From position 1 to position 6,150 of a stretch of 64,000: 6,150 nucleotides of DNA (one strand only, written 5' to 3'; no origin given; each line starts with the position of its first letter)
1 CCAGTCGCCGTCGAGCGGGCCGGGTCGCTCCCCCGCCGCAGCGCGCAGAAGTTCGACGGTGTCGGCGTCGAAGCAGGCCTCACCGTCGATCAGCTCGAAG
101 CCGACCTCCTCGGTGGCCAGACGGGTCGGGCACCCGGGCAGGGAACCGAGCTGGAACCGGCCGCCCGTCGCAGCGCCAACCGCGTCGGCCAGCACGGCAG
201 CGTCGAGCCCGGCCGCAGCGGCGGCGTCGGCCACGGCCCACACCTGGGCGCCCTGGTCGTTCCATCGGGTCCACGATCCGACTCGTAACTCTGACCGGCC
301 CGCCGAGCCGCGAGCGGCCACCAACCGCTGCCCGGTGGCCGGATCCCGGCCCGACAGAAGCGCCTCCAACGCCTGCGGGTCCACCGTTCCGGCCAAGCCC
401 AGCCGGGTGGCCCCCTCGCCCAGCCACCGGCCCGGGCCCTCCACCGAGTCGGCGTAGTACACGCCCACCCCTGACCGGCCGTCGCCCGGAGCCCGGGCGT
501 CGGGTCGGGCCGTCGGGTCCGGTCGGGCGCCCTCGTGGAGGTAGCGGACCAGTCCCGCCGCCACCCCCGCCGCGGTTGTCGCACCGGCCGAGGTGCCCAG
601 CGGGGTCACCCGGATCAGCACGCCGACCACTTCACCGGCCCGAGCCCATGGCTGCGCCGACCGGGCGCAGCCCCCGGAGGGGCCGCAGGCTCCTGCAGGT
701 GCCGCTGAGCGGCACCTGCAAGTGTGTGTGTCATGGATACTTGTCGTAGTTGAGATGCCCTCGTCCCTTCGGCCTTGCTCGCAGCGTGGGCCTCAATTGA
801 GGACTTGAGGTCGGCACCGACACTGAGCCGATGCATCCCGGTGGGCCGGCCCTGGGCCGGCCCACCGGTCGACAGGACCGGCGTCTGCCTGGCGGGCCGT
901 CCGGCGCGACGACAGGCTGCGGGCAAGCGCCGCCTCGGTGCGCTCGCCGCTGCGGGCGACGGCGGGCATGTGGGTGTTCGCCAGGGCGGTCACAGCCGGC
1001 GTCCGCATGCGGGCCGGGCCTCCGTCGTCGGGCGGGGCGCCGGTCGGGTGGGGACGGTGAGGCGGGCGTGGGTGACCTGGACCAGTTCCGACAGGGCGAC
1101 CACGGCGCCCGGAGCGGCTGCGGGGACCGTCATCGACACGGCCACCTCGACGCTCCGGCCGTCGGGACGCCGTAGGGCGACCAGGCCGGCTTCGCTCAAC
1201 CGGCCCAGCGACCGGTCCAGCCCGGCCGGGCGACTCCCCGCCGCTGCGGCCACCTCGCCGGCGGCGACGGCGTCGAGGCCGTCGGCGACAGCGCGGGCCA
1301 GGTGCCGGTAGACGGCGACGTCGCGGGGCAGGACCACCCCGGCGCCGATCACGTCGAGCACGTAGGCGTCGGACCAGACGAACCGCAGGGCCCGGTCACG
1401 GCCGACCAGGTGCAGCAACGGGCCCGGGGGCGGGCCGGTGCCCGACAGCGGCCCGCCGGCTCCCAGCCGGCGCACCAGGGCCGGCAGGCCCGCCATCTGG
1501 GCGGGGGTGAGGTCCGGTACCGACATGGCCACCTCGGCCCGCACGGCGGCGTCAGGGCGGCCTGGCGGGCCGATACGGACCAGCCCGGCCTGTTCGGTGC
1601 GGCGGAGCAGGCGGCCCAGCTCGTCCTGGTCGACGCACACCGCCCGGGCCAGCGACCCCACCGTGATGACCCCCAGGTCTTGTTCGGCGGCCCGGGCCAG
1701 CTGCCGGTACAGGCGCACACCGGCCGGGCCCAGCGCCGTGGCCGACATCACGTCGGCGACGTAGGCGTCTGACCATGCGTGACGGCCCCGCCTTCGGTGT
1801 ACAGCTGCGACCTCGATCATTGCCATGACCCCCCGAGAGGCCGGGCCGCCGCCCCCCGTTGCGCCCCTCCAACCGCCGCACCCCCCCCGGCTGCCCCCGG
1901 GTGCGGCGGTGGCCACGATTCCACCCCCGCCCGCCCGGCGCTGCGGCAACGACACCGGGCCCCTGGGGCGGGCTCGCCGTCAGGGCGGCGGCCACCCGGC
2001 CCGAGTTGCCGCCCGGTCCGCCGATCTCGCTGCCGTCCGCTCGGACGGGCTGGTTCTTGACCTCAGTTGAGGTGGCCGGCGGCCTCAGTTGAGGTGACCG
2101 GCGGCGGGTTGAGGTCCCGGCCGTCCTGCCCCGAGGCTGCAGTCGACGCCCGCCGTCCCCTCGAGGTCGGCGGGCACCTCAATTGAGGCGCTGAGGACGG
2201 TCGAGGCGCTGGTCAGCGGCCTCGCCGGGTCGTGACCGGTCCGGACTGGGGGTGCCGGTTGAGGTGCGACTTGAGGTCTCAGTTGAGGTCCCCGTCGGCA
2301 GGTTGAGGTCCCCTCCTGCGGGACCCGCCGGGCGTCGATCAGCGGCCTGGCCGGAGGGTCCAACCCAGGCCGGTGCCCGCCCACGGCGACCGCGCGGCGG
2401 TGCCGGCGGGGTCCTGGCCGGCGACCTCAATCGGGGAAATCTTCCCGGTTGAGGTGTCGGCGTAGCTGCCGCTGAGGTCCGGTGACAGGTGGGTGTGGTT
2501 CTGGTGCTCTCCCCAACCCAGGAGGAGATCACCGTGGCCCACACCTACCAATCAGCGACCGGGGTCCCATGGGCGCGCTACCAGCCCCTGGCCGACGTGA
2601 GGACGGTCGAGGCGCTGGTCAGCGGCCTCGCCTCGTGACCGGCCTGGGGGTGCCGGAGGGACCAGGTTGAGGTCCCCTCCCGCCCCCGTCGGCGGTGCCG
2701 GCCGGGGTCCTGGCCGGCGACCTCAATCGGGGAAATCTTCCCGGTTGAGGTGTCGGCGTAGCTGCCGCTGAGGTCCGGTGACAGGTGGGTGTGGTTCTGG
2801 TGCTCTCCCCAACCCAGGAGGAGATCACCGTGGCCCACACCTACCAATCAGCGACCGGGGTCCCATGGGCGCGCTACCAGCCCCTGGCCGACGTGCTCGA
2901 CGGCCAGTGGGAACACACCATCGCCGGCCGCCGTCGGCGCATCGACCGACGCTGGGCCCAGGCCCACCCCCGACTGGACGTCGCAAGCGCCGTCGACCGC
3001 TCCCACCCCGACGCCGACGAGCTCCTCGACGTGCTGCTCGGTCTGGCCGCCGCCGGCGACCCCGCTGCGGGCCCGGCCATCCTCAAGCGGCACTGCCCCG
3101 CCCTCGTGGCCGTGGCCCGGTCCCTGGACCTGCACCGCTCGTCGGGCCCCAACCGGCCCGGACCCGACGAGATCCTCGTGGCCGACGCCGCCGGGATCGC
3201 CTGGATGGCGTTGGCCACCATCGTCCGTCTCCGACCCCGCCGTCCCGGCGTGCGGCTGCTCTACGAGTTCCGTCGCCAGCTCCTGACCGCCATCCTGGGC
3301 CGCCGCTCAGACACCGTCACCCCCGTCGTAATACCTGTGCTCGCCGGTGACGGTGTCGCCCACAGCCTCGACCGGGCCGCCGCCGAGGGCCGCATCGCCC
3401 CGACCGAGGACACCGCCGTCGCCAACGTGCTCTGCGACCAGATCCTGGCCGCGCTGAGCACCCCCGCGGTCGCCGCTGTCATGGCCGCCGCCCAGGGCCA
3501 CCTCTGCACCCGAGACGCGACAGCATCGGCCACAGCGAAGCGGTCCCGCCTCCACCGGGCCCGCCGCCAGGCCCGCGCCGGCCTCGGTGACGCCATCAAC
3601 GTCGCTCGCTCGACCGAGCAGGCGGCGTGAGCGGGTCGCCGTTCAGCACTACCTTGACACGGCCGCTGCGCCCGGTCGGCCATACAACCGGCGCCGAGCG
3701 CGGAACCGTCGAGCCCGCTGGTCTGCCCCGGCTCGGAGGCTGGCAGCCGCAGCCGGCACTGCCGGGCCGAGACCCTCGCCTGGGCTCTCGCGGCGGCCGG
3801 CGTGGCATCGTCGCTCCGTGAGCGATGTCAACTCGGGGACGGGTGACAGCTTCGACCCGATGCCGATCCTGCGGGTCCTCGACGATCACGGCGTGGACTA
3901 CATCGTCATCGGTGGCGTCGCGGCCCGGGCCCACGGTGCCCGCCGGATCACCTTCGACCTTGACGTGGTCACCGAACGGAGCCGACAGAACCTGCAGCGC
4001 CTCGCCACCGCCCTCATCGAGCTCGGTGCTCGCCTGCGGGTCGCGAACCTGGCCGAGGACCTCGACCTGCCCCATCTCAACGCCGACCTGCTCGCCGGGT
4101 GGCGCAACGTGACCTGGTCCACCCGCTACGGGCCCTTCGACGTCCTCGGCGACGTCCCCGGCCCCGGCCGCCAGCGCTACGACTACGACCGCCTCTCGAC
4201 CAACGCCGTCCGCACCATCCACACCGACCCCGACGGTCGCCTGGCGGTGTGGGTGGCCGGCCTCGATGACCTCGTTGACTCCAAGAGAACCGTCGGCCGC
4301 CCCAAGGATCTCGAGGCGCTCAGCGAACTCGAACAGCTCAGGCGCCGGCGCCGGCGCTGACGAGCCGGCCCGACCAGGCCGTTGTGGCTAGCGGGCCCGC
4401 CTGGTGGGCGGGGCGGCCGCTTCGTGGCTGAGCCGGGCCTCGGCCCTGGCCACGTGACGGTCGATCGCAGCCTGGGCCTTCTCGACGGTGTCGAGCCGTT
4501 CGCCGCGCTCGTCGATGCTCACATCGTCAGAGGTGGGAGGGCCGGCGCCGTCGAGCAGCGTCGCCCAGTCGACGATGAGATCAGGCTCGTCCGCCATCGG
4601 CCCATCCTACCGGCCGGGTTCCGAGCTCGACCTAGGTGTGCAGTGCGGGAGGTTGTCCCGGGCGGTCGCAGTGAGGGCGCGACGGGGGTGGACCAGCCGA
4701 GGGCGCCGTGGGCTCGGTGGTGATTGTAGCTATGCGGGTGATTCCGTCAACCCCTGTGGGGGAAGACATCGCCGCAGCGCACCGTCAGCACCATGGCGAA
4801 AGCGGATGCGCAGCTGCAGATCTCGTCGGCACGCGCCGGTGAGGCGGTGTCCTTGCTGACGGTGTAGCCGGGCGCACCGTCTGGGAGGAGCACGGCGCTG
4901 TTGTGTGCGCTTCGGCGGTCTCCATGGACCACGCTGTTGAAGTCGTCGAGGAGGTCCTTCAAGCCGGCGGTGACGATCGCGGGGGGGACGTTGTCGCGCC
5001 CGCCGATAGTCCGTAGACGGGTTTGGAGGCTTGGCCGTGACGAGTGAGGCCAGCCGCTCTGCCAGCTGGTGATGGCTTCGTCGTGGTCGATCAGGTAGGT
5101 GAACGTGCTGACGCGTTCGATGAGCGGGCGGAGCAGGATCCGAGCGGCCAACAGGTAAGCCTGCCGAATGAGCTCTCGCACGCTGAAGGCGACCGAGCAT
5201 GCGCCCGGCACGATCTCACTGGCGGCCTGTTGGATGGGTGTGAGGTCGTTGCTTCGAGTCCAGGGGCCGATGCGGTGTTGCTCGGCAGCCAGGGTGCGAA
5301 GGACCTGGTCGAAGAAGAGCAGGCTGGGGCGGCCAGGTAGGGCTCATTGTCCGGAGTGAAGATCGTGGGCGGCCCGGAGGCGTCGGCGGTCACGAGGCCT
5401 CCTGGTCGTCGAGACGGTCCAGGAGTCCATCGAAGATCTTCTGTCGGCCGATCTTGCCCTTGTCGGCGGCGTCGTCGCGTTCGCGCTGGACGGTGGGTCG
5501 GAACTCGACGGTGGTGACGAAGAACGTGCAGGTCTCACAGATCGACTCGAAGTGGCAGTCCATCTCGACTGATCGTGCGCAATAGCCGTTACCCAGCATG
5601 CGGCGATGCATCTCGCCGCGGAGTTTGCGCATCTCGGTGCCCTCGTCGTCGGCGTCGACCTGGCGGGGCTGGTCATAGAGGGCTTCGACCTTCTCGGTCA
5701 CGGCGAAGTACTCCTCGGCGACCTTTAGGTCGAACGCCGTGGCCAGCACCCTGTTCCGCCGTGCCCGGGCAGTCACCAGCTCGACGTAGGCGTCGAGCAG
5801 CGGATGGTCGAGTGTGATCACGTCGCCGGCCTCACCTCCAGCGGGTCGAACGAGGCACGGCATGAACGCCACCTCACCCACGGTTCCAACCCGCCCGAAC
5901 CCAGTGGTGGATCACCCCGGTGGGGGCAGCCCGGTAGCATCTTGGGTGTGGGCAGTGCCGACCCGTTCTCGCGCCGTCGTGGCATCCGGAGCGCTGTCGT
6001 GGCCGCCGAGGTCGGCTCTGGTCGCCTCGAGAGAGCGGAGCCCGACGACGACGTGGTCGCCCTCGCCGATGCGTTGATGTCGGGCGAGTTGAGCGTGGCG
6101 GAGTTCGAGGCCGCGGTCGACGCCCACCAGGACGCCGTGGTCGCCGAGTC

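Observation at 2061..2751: Dense iteron field built on TTGAGGT and the palindrome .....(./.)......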

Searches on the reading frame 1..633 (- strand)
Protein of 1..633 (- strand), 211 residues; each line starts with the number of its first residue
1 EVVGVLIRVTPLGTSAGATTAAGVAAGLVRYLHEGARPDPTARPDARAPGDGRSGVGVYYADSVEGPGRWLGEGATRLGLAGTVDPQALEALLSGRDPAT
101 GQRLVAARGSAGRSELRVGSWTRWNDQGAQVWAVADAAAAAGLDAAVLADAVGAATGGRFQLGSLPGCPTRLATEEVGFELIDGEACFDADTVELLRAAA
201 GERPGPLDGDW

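Call 10: search_protein_families(library=pfam, proteins=[window:1-633:-], max_evalue=0.1)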
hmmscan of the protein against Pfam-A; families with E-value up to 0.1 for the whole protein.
window:1-633:- (211 aa): 1 family
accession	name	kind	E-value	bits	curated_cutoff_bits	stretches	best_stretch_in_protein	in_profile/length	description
PF08751.17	TrwC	-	1e-11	45.4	25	1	51-145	16-78/286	TrwC relaxase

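Call 85: search_dna_similar(query=window:1-633:-, collection=plasmids, mode=protein, max_evalue=0.00001, max_rows=25)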
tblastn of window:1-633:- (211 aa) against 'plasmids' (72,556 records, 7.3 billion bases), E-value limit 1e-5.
Records with a match: 1; places in all: 1; records where one place covers at least 80% of the query: 0.
Best place of each record, by identity: <60% 1.
By first word of the organism name: Iamia 1.
By predicted mobility (MOB-suite, as given by PLSDB): non-mobilizable 1.
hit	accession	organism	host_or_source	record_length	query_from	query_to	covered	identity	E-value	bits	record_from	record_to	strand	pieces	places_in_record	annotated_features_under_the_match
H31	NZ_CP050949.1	Iamia sp. SCSIO 61187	whole organism,ocean sediment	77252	52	132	38%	48.8%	3e-10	66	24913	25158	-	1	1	mobF: MobF family relaxase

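Call 87: get_annotated_region(hit=H31, flank=6000)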
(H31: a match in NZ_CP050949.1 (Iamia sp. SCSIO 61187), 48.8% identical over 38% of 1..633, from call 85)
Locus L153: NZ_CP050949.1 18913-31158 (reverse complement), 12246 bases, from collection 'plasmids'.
description: Iamia sp. SCSIO 61187 plasmid unnamed1, complete sequence
organism: Iamia sp. SCSIO 61187 (NCBI taxid 2722752)
taxonomy: Bacteria; Actinomycetota; Acidimicrobiia; Acidimicrobiales; Iamiaceae; Iamia; Iamia sp. SCSIO 61187
host: -; source: whole organism,ocean sediment; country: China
typing (MOB-suite, as given by PLSDB): non-mobilizable
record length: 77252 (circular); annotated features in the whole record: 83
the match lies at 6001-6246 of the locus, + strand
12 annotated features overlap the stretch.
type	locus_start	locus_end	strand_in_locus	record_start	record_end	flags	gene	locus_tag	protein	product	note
CDS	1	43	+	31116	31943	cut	lgt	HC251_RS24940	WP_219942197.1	prolipoprotein diacylglyceryl transferase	GO:0009249 - protein lipoylation [Evidence IEA]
CDS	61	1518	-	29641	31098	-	-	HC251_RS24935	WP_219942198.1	bacterial transcriptional activator domain-containing protein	-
CDS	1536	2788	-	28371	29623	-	-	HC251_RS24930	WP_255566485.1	IS3 family transposase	-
CDS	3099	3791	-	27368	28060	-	-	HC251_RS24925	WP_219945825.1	hypothetical protein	-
CDS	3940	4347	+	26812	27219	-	-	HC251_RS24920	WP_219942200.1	hypothetical protein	-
CDS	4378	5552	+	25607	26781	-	-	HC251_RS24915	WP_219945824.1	IS3 family transposase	-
CDS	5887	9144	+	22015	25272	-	mobF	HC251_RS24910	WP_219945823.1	MobF family relaxase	-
CDS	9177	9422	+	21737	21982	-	-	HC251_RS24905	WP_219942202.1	helix-turn-helix domain-containing protein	-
CDS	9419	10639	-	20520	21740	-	-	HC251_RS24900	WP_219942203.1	MFS transporter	GO:0055085 - transmembrane transport [Evidence IEA]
CDS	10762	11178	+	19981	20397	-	-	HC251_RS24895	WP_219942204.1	MerR family transcriptional regulator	GO:0006355 - regulation of DNA-templated transcription [Evidence IEA]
CDS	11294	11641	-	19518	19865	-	-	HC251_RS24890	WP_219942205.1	DUF3703 domain-containing protein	-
CDS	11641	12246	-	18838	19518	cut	-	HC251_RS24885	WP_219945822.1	cation transporter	GO:0006812 - monoatomic cation transport [Evidence IEA]; GO:0055085 - transmembrane transport [Evidence IEA]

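Call 92: search_protein_families(library=pfam, proteins=[L153:3940-4347:+, L153:3099-3791:-, L153:9177-9422:+], max_evalue=0.1)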
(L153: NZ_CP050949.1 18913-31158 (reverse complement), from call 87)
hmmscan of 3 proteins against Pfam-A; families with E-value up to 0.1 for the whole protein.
L153:3940-4347:+ (135 aa): 0 families

L153:3099-3791:- (230 aa): 0 families

L153:9177-9422:+ (81 aa): 5 families
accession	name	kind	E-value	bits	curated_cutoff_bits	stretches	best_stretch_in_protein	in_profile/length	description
PF12728.13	HTH_17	-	1.2e-06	29.1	27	1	10-64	1-48/51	Helix-turn-helix domain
PF13384.12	HTH_23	-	0.00019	21.6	24.6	1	9-42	16-48/50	Homeodomain-like domain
PF13518.12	HTH_28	-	0.0054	17.2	25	1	12-42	14-43/52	Helix-turn-helix domain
PF13551.12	HTH_29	-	0.0079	16.7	28.1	1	6-38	8-40/64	Winged helix-turn helix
PF12840.13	HTH_20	-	0.083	13.3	27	0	63-78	13-28/51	Helix-turn-helix domain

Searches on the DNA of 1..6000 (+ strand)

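Call 27: search_rna_families(source=window, start=1, end=6000, threshold=evalue, max_evalue=1)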
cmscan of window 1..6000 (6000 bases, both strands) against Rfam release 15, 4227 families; matches with E-value up to 1: 0.
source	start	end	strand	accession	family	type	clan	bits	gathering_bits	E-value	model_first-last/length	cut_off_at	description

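Call 63: search_dna_similar(query=window:640-900:+, collection=plasmids, mode=distant, max_evalue=1, max_rows=15)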
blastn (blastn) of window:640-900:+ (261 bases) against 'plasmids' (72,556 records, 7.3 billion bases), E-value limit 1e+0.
Records with a match: 10; places in all: 10; records where one place covers at least 80% of the query: 0.
Best place of each record, by identity: 80-90% 8; 60-80% 2.
By first word of the organism name: Streptomyces 3; Rhodobacter 2; Nocardia 2; Rhodococcus 2; Paracoccus 1.
By predicted mobility (MOB-suite, as given by PLSDB): non-mobilizable 5; mobilizable 5.
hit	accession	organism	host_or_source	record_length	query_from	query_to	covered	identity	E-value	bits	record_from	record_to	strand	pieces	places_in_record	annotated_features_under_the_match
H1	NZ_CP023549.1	Rhodobacter sp. CZR27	cell culture,paddy soil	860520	12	79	26%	73.9%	8e-1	41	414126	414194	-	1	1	none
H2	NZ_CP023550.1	Rhodobacter sp. CZR27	cell culture,paddy soil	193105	12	79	26%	73.9%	8e-1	41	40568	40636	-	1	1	none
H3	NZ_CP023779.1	Nocardia terpenica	Homo sapiens,cerebrospinal fluid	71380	28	72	17%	82.6%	8e-1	41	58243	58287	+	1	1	helix-turn-helix transcriptional regulator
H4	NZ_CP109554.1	Nocardia sp. NBC_01388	-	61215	6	51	18%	80.4%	8e-1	41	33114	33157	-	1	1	none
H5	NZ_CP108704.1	Streptomyces sp. NBC_01005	-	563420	25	68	17%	81.8%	2e-1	43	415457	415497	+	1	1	PepSY domain-containing protein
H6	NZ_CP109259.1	Streptomyces sp. NBC_01650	-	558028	25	68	17%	81.8%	2e-1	43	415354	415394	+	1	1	PepSY domain-containing protein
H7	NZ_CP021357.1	Rhodococcus oxybenzonivorans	river sediment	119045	27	66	15%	85.0%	2e-1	43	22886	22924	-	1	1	DUF2510 domain-containing protein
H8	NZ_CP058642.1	Rhodococcus sp. ZPP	cell culture,soil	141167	27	66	15%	85.0%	2e-1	43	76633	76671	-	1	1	DUF2510 domain-containing protein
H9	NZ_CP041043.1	Paracoccus sp. AK26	pure culture,Hexachlorocyclohexane ...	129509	191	228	15%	84.6%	8e-1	41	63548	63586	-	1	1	ABC transporter substrate-binding protein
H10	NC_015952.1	Streptomyces violaceusniger Tu 4113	-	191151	20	54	13%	85.7%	8e-1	42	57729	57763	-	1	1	DNA cytosine methyltransferase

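Call 64: search_dna_similar(query=window:2040-2540:+, collection=plasmids, mode=distant, max_evalue=1, max_rows=15)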
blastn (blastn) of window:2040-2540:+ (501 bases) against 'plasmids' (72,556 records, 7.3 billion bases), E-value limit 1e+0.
Records with a match: 38; places in all: 39; records where one place covers at least 80% of the query: 0.
Best place of each record, by identity: 95-99% 4; 90-95% 10; 80-90% 22; 60-80% 2.
By first word of the organism name: Streptomyces 14; Azospirillum 4; Klebsiella 4; Kitasatospora 3; Ralstonia 3; Paracoccus 3; Caballeronia 2; Croceicoccus 2; Burkholderia 1; Rhodococcus 1; and 1 more.
By predicted mobility (MOB-suite, as given by PLSDB): non-mobilizable 28; mobilizable 9; conjugative 1.
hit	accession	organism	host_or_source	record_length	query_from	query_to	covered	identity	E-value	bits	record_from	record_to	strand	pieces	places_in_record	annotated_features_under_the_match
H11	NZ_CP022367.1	Azospirillum sp. TSH58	single cell,paddy soils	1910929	325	384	12%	76.7%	5e-1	43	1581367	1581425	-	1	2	record has no annotation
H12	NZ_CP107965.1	Kitasatospora sp. NBC_00374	-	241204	325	374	10%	79.2%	5e-1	43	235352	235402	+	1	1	none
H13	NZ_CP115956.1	Ralstonia pseudosolanacearum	Solanum tuberosum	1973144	339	386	10%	81.3%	1e-1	45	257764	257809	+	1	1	none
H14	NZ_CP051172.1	Ralstonia pseudosolanacearum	Whole organism,potato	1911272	339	386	10%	81.3%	1e-1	45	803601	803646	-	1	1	none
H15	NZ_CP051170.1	Ralstonia pseudosolanacearum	Whole organism,potato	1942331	339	386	10%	81.3%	1e-1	45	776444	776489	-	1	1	none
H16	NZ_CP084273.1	Caballeronia grimmiae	Leptoglossus zonatus,Cell culture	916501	95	139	9%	83.0%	5e-1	43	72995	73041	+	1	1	CHAT domain-containing protein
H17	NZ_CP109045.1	Streptomyces halstedii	-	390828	328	371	9%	82.6%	1e-1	46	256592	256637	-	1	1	sortase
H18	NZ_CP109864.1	Paracoccus aminovorans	bacteria,human fecal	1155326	344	387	9%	82.2%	5e-1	43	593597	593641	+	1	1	record has no annotation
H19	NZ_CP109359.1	Streptomyces sp. NBC_01562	-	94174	148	191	9%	81.8%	1e-1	45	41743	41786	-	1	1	DUF2637 domain-containing protein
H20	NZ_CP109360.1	Streptomyces sp. NBC_01562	-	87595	148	191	9%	81.8%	1e-1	45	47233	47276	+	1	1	DUF2637 domain-containing protein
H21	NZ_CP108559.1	Streptomyces sp. NBC_01205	-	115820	163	203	8%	82.9%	5e-1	44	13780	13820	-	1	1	GNAT family N-acetyltransferase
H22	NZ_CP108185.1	Streptomyces virginiae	-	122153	339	378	8%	85.0%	4e-2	46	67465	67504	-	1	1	hypothetical protein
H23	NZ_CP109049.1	Streptomyces sp. NBC_00637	-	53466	339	378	8%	85.0%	4e-2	46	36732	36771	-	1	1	hypothetical protein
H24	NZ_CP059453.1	Azospirillum brasilense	Prokaryotes,soil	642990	345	384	8%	84.1%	5e-1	44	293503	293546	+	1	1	fliN: flagellar motor switch protein FliN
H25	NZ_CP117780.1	Burkholderia sp. FERM BP-3421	soil sample,soil sample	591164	327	365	8%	85.0%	5e-1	43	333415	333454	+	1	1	none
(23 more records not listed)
